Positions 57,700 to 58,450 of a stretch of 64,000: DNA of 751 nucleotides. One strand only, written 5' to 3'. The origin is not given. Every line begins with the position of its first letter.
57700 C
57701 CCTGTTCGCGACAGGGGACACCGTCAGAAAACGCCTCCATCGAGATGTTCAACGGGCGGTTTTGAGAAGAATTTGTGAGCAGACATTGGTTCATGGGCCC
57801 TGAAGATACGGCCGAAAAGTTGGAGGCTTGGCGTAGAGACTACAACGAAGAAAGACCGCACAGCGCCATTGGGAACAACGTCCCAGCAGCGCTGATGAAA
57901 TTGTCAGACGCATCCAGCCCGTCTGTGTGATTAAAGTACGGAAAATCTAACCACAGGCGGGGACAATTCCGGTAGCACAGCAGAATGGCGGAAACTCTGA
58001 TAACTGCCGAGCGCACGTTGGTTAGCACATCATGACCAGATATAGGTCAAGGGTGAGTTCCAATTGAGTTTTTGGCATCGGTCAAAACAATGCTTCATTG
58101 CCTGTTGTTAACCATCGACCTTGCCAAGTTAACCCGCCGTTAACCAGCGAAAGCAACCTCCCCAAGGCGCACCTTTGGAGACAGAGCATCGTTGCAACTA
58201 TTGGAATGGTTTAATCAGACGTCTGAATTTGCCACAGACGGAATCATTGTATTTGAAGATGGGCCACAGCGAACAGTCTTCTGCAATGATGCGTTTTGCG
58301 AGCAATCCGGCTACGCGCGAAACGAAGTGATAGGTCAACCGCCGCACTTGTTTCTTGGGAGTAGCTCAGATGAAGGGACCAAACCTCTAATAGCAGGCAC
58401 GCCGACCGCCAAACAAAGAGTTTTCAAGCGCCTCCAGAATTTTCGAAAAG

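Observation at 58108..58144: CtrA-type box and half-site in front of the PAS-GGDEF-EAL / GT2-PilZ pair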

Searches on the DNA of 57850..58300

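Call 82: search_rna_families(source=window, start=57850, end=58300, threshold=evalue, max_evalue=1)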
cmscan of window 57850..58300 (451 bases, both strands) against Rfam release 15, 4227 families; matches with E-value up to 1: 0.
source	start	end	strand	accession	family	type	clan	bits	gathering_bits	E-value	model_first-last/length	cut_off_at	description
